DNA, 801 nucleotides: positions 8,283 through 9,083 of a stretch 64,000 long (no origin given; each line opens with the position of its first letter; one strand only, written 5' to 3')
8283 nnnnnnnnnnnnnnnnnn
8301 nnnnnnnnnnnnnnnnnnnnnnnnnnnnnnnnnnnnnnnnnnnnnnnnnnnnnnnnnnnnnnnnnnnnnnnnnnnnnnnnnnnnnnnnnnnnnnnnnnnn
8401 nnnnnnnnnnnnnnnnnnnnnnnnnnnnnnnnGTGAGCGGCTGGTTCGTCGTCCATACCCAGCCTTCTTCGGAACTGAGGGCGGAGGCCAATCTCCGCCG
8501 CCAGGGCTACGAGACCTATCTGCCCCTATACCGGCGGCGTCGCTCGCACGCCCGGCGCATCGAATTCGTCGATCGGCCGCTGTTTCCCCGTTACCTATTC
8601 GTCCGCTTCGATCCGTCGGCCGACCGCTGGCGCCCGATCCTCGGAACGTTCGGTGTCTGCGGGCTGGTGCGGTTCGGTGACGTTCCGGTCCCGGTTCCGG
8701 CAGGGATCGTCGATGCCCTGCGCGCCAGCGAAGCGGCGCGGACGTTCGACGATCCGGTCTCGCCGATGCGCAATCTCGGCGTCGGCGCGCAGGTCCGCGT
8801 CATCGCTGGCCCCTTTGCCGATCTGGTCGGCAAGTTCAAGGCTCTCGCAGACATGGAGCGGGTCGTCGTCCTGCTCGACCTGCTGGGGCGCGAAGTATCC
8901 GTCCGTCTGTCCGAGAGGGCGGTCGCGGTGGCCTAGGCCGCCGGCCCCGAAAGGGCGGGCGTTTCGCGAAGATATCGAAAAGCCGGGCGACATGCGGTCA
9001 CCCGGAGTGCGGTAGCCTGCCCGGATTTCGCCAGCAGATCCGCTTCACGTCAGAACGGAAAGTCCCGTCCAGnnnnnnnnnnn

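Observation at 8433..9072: RfaH/NusG paralog followed by an ops-like element in the leader of a 24-kb operon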

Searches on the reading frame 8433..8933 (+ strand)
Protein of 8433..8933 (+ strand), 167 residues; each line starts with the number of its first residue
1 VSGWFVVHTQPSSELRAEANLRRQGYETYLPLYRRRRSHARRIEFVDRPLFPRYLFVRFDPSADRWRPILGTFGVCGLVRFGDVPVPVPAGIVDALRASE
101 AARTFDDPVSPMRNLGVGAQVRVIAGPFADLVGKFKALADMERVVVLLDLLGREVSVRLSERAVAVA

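Call 40: find_encoding_contigs(protein=window:8433-8933:+, flank=10000, max_places=4)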
Protein window:8433-8933:+ (167 aa): no gene with exactly this product is on record in the collection.
